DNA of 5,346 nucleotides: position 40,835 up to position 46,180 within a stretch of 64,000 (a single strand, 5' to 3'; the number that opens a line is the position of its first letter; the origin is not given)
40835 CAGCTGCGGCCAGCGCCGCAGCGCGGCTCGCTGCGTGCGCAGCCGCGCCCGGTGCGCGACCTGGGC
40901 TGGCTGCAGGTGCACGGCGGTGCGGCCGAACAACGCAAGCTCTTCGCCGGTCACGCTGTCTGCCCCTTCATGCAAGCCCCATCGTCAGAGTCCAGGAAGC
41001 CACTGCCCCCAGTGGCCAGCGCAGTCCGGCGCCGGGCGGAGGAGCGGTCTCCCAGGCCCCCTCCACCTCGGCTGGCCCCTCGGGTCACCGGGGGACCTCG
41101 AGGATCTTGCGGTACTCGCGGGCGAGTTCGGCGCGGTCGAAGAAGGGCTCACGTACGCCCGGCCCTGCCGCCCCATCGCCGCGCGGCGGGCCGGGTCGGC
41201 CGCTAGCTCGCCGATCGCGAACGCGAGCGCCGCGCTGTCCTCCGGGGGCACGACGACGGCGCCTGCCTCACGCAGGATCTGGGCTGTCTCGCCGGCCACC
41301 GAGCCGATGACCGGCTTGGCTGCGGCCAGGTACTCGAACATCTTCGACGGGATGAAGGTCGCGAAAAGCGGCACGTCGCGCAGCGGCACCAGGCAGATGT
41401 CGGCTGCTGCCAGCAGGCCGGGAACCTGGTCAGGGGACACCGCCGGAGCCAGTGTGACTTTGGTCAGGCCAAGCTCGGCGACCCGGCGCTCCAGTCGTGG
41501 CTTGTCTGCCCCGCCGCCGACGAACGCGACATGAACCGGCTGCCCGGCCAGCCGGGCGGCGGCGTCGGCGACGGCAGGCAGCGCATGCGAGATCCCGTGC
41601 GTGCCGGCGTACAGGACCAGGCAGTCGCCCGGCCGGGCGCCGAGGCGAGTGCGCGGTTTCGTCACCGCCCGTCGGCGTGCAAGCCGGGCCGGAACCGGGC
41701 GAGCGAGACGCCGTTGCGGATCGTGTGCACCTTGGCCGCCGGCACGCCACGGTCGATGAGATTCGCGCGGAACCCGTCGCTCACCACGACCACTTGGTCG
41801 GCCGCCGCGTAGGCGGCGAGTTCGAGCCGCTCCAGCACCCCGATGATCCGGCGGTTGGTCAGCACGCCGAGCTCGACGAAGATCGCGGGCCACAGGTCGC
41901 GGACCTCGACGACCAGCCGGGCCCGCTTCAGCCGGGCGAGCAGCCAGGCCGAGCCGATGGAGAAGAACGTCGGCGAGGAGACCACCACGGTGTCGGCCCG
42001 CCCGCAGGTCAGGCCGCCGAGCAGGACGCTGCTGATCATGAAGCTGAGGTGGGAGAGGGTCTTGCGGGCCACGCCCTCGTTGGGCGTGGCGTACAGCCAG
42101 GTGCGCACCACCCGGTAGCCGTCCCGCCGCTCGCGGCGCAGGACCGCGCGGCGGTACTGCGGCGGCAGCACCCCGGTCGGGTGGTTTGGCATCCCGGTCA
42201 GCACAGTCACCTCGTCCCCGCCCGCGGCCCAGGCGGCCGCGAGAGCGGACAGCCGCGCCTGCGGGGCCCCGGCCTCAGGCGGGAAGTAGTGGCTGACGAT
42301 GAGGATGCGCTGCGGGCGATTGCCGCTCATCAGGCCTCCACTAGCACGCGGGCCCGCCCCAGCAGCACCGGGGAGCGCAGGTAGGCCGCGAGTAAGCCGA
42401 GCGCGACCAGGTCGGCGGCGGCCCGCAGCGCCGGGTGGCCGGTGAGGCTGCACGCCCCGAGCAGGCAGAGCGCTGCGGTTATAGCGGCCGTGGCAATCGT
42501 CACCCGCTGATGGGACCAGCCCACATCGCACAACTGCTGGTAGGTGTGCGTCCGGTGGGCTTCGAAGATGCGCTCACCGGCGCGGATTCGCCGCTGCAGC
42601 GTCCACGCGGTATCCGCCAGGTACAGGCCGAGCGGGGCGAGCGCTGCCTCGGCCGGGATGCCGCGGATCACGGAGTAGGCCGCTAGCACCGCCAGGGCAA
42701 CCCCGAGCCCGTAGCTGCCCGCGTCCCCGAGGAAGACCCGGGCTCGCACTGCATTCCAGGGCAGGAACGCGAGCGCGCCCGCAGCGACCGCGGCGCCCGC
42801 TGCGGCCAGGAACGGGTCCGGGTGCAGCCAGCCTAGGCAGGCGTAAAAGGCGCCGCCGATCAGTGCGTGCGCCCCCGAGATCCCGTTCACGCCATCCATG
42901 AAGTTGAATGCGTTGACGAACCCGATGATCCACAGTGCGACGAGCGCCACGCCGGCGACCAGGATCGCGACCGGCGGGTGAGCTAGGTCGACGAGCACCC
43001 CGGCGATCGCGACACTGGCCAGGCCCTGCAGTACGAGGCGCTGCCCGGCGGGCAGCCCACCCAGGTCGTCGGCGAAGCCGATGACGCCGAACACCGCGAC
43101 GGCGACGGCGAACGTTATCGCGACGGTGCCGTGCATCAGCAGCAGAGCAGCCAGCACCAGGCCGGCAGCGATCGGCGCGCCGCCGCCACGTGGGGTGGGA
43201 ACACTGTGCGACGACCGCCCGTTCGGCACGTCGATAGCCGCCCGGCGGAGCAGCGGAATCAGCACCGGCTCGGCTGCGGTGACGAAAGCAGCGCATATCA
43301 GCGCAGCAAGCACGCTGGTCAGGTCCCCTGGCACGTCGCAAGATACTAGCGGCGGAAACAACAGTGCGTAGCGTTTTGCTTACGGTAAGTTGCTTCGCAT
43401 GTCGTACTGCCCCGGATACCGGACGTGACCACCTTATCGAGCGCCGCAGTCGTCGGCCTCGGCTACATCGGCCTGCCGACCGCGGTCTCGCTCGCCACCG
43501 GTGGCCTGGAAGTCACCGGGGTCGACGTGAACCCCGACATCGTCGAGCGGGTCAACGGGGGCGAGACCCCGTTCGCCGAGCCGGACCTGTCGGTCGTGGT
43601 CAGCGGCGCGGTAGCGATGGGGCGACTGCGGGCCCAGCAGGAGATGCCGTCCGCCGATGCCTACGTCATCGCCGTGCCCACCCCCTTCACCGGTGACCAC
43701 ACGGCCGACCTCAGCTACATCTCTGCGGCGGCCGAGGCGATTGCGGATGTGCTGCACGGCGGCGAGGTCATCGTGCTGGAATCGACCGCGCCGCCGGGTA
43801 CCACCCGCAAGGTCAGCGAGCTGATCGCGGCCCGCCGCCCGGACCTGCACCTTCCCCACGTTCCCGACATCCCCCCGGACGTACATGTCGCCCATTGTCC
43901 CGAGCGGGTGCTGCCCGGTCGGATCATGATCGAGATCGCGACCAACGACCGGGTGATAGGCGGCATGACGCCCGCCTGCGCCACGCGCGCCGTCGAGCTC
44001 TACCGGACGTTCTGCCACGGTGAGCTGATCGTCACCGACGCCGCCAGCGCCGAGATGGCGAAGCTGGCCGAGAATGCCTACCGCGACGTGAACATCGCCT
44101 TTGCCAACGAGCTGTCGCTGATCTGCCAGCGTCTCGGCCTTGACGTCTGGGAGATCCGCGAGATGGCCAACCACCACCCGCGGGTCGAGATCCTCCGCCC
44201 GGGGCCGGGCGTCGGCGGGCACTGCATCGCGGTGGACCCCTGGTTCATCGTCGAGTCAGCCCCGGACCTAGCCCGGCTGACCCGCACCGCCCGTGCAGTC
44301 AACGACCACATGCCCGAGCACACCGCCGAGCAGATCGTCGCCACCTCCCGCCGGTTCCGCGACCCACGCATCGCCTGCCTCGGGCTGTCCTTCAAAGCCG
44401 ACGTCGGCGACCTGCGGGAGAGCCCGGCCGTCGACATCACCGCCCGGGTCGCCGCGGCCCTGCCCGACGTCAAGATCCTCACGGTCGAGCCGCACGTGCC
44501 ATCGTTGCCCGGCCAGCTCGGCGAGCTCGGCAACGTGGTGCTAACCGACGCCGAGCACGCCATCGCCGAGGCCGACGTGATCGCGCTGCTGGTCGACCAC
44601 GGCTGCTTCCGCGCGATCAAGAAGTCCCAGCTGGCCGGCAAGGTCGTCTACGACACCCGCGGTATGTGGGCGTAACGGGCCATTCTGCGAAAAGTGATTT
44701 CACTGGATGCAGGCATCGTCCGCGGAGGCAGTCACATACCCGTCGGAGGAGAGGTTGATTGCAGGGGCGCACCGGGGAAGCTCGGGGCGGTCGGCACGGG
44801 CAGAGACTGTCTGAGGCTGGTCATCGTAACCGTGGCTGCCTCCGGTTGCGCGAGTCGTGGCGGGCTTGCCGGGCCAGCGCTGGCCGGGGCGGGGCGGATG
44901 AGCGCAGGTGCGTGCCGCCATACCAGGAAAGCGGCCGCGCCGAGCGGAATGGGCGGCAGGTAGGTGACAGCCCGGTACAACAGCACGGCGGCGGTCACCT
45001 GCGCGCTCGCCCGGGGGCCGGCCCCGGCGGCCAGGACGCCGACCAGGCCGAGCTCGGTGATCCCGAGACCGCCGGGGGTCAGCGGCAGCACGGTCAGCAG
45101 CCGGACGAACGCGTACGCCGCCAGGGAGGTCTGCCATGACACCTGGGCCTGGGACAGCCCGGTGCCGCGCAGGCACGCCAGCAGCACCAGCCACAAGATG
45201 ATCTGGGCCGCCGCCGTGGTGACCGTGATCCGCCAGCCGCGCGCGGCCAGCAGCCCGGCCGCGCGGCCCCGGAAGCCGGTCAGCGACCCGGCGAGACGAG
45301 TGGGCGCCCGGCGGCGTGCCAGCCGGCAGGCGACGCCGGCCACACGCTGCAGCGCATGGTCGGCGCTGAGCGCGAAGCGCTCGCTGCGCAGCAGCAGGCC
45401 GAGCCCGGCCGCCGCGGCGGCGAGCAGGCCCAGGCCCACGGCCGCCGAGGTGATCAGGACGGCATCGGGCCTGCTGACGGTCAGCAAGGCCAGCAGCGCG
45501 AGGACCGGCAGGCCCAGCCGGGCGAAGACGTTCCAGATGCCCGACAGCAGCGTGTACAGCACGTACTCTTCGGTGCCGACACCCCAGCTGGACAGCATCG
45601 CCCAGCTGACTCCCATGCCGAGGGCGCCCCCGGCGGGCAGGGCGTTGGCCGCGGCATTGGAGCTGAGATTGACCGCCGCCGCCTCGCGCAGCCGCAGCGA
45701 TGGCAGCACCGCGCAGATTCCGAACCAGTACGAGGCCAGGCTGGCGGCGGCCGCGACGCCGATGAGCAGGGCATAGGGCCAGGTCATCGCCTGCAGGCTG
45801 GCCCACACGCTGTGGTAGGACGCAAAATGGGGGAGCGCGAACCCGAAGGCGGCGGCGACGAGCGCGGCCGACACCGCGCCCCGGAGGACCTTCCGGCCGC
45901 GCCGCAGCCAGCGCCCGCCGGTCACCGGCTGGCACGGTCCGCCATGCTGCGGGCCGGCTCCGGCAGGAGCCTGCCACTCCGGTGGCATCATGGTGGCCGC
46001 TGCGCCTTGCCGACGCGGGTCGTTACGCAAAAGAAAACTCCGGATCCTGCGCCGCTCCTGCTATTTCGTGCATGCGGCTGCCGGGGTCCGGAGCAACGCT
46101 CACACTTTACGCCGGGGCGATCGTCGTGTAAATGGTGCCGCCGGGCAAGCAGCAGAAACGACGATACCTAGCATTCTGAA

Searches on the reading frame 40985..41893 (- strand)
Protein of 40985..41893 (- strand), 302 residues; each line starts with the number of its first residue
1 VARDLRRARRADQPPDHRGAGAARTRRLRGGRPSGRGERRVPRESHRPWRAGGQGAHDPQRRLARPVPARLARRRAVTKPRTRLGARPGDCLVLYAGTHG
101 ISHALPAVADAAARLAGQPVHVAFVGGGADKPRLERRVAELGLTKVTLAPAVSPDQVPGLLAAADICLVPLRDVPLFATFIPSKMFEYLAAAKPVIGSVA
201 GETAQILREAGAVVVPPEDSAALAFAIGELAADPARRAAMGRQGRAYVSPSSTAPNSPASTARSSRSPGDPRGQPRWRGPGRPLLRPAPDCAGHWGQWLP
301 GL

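Call 7: search_protein_families(library=pfam, proteins=[window:40985-41893:-])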
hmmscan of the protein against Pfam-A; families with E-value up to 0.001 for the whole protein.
window:40985-41893:- (302 aa): 3 families
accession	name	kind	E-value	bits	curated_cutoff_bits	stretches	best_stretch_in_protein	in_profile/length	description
PF13692.12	Glyco_trans_1_4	-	5.4e-17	62.8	27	1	93-233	4-142/142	Glycosyl transferases group 1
PF00534.26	Glycos_transf_1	-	9e-15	55.1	26.4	1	92-245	17-170/172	Glycosyl transferases group 1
PF13524.12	Glyco_trans_1_2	-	8.1e-08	32.8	25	1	137-249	27-130/144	Glycosyl transferase-like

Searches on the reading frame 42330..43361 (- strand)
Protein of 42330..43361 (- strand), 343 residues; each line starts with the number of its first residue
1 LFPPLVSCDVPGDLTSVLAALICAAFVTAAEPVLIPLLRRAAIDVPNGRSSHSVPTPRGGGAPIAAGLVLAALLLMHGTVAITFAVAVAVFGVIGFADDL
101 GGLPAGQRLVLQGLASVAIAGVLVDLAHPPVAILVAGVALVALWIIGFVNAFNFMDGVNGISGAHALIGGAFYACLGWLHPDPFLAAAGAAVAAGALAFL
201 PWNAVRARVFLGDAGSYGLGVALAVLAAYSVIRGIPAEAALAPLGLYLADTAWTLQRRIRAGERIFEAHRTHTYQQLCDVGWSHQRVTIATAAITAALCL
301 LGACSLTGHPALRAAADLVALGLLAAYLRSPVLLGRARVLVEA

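Call 7: search_protein_families(library=pfam, proteins=[window:42330-43361:-])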
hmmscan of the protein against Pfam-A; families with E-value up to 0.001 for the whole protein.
window:42330-43361:- (343 aa): 1 family
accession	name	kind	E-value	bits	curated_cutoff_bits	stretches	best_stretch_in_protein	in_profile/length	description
PF00953.26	Glycos_transf_4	-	1.8e-29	103.2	27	1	83-229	3-158/160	Glycosyl transferase family 4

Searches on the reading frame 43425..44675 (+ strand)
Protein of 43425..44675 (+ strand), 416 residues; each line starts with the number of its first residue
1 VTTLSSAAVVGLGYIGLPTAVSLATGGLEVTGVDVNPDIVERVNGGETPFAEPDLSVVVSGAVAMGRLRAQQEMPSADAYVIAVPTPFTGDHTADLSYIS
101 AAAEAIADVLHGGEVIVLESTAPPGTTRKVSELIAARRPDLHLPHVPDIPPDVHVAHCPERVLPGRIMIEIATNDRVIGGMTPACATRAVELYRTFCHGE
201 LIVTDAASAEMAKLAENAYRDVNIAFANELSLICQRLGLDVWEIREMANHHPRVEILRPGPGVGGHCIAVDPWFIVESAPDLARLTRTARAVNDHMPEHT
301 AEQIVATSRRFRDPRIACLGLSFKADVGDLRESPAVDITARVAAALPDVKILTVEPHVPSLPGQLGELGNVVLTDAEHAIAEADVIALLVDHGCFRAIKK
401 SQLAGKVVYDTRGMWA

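Call 7: search_protein_families(library=pfam, proteins=[window:43425-44675:+])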
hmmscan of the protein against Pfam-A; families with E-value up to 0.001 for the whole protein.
window:43425-44675:+ (416 aa): 4 families
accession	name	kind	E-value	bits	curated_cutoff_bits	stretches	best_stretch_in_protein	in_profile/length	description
PF03721.20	UDPG_MGDP_dh_N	-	2.5e-48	164.6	27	1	8-189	4-183/187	UDP-glucose/GDP-mannose dehydrogenase family, NAD binding domain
PF00984.24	UDPG_MGDP_dh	-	3.8e-29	101.1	25.4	1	208-294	2-93/94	UDP-glucose/GDP-mannose dehydrogenase family, central domain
PF03720.21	UDPG_MGDP_dh_C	-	2.2e-17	63.7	30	1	317-415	1-101/103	UDP-glucose/GDP-mannose dehydrogenase family, UDP binding domain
PF03446.21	NAD_binding_2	-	0.00015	22.2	21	0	8-137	3-110/161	NAD binding domain of 6-phosphogluconate dehydrogenase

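Call 9: find_encoding_contigs(protein=window:43425-44675:+, flank=10000, max_places=6)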
Protein window:43425-44675:+ (416 aa): 2 contigs read that carry it; 2 places shown.
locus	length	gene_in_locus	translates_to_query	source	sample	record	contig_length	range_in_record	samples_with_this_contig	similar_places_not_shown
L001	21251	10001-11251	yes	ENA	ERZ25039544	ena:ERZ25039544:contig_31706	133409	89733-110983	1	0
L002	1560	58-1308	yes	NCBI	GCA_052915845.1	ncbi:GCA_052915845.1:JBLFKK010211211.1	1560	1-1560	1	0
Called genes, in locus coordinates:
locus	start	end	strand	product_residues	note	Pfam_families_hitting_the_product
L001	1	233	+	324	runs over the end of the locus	PF13524:Glyco_trans_1_2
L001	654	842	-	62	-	-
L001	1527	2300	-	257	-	-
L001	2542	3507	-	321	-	PF13692:Glyco_trans_1_4 (weak), PF00534:Glycos_transf_1 (weak)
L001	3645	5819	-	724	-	PF00107:ADH_zinc_N, PF01408:GFO_IDH_MocA, PF22725:GFO_IDH_MocA_C3 (faint)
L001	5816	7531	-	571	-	PF16889:Hepar_II_III_N, PF07940:Hepar_II_III_C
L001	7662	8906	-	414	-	PF13439:Glyco_transf_4, PF13579:Glyco_trans_4_4, PF00534:Glycos_transf_1, PF13692:Glyco_trans_1_4, PF13524:Glyco_trans_1_2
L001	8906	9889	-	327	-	PF00953:Glycos_transf_4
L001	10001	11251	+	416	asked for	PF03721:UDPG_MGDP_dh_N, PF00984:UDPG_MGDP_dh, PF03720:UDPG_MGDP_dh_C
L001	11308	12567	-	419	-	PF03706:LPG_synthase_TM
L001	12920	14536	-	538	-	PF02706:Wzz, PF13807:GNVR (faint), PF10609:ParA (faint), PF13614:AAA_31 (weak)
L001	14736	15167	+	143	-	PF01451:LMWPc (faint)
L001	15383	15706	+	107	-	PF13191:AAA_16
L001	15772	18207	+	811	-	PF00196:GerE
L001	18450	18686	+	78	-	-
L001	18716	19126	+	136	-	-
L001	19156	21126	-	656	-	PF13727:CoA_binding_3, PF00106:adh_short (faint), PF01073:3Beta_HSD, PF01370:Epimerase, PF02719:Polysacc_synt_2, PF04321:RmlD_sub_bind, PF16363:GDP_Man_Dehyd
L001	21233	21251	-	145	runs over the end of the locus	-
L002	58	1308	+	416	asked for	PF03721:UDPG_MGDP_dh_N, PF00984:UDPG_MGDP_dh, PF03720:UDPG_MGDP_dh_C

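Call 53: search_protein_families(library=ncbifam, max_evalue=0.00001, proteins=[L001:7662-8906:-, L001:8906-9889:-, window:43425-44675:+, L001:12920-14536:-])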
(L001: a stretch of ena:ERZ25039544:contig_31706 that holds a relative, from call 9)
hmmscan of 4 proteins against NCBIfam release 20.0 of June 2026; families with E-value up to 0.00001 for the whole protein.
L001:7662-8906:- (414 aa): 13 families
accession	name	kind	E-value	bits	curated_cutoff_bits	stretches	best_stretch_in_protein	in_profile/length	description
NF007640.0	PRK10307.1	subfamily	5.3e-54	183.7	276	1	8-407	2-401/411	WcaI family glycosyltransferase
TIGR04007.1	wcaI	equivalog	1.4e-31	109.6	800.45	1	28-382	22-381/407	colanic acid biosynthesis glycosyltransferase WcaI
TIGR04063.1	stp3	hypoth_equivalog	6.3e-29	101.1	442.05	1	57-408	40-390/397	TIGR04063 family PEP-CTERM/XrtA system glycosyltransferase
TIGR03088.1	stp2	hypoth_equivalog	4.9e-19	68.6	409.05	1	181-410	141-370/374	TIGR03088 family PEP-CTERM/XrtA system glycosyltransferase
NF041876.1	EPS_EpsE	equivalog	1.5e-14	54.1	400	1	271-403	257-386/389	exopolysaccharide biosynthesis GT4 family glycosyltransferase EpsE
TIGR02149.1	glgA_Coryne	subfamily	2.8e-13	49.8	302.4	1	115-405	85-382/391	glycogen synthase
NF053787.1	GlcN_PG_synth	equivalog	1.2e-12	47.4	480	1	173-401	140-347/361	N-acetylglucosaminyl phosphatidylglycerol synthase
TIGR03449.1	mycothiol_MshA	equivalog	3.8e-12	45.8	462.5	1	173-396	161-387/406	D-inositol-3-phosphate glycosyltransferase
NF047676.1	TeichurnBiosyTuaH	equivalog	4.1e-11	42.4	550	1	137-375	119-351/384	teichuronic acid biosynthesis protein TuaH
NF047684.1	TeichurnBiosyTuaC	equivalog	1e-10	41.2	550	1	174-403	162-379/391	teichuronic acid biosynthesis protein TuaC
TIGR04047.1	MSMEG_0565_glyc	hypoth_equivalog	7.5e-10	38.4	259.85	1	167-396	129-358/373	MSMEG_0565 family glycosyltransferase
NF038011.1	PelF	equivalog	3.8e-08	32.8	100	0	161-218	242-299/489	GT4 family glycosyltransferase PelF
NF038298.1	EPS_HpsO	equivalog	8.2e-08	31.4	575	1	193-405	163-379/388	hormogonium polysaccharide biosynthesis glycosyltransferase HpsO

L001:8906-9889:- (327 aa): 3 families
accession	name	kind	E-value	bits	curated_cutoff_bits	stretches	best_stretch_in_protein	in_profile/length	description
TIGR02380.1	ECA_wecA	exception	1.4e-17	63.9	326.05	1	27-286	28-305/346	UDP-N-acetylglucosamine--undecaprenyl-phosphate N-acetylglucosaminephosphotransferase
NF053644.1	MraY_archaea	equivalog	1.8e-10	40.7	450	1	101-212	164-273/340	pseudomurein biosynthesis MraY family phospho-N-acetylmuramoyl-pentapeptide-transferase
TIGR00445.1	mraY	equivalog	1.5e-08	34.5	192.05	1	39-288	34-316/321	phospho-N-acetylmuramoyl-pentapeptide-transferase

window:43425-44675:+ (416 aa): 7 families
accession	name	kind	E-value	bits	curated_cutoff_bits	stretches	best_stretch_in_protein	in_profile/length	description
NF008286.0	PRK11064.1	equivalog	2e-164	547.2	459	1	6-415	5-419/420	UDP-N-acetyl-D-mannosamine dehydrogenase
TIGR03026.1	NDP-sugDHase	subfamily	1e-113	380.2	189.8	1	8-413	4-413/413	nucleotide sugar dehydrogenase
NF040825.1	UDPMaNacDH_Arch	equivalog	1.4e-95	320.6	750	1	7-404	3-386/418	UDP-N-acetyl-D-mannosamine dehydrogenase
NF041297.1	UDPGDh_AglM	equivalog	4.7e-45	154.3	670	1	8-412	4-414/429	UDP-glucose 6-dehydrogenase AglM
NF047673.2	TeichurnBiosyTuaD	equivalog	1.2e-42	146.6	700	1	7-391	4-386/439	UDP-glucose 6-dehydrogenase TuaD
NF011729.0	PRK15182.1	equivalog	5.4e-36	124.3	592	1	7-360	9-359/425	Vi polysaccharide biosynthesis UDP-N-acetylglucosamine C-6 dehydrogenase TviB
NF011631.0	PRK15057.1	equivalog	8.3e-10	38.3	757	1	8-344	4-327/388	UDP-glucose 6-dehydrogenase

L001:12920-14536:- (538 aa): 11 families
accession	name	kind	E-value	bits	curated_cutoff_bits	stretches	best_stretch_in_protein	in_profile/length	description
TIGR01007.1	eps_fam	subfamily_domain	6.7e-50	169.5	108.05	1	297-502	1-204/204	polysaccharide biosynthesis tyrosine autokinase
TIGR01005.1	eps_transp_fam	subfamily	1.8e-49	168.6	411.7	2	289-506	520-731/754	exopolysaccharide transport protein family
NF008568.0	PRK11519.1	equivalog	2.3e-49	168.2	1068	1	148-503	351-715/720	tyrosine-protein kinase Wzc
NF007350.0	PRK09841.1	equivalog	5.2e-47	160.4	1248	1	194-504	394-721/726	tyrosine-protein kinase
TIGR03029.1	EpsG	equivalog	3.8e-35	121.4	313.8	1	287-487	75-274/274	chain length determinant protein tyrosine kinase EpsG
TIGR03018.1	pepcterm_TyrKin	hypoth_equivalog_domain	9.1e-31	106.8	230.65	1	286-486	2-207/207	XrtA-associated tyrosine autokinase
TIGR01006.1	polys_exp_MPA1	subfamily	1.9e-16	60.2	296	2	208-275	158-225/226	CspC family polysaccharide chain length determinant protein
TIGR03007.1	pepcterm_ChnLen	equivalog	1.4e-15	56.5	278.85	1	197-280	386-469/498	XrtA system polysaccharide chain length determinant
TIGR01969.1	minD_arch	subfamily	2e-13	50.1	201.75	1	317-491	2-173/251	cell division ATPase MinD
TIGR03017.1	EpsF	equivalog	3.1e-12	45.9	422.75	1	189-270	361-442/444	chain length determinant protein EpsF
TIGR01968.1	minD_bact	equivalog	5.7e-10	39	212.9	1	317-487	3-172/261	septum site-determining protein MinD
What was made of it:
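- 43425..44675 (+): UDP-N-acetyl-D-mannosamine dehydrogenase. call 53 (NF008286, 547 bits, above the 459 cutoff)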

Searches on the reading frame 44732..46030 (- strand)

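Call 7: search_protein_families(library=pfam, proteins=[window:44732-46030:-])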
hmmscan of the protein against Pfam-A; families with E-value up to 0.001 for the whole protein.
window:44732-46030:- (432 aa): 1 family
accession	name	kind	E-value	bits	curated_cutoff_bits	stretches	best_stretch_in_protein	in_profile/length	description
PF03706.18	LPG_synthase_TM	-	1.5e-16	61.2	33.4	1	55-364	5-302/302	Lysylphosphatidylglycerol synthase TM region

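Call 53: search_protein_families(library=ncbifam, max_evalue=0.00001, proteins=[window:44732-46030:-])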
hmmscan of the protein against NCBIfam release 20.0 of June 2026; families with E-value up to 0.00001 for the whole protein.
window:44732-46030:- (432 aa): 2 families
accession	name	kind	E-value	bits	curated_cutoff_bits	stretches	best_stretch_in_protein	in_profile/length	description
TIGR00374.1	TIGR00374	subfamily_domain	7.8e-10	38.7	43.2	1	88-370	36-312/323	flippase-like domain-containing protein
NF033480.1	bifunc_MprF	equivalog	9.9e-10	37.3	600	1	68-370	25-296/841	bifunctional lysylphosphatidylglycerol flippase/synthetase MprF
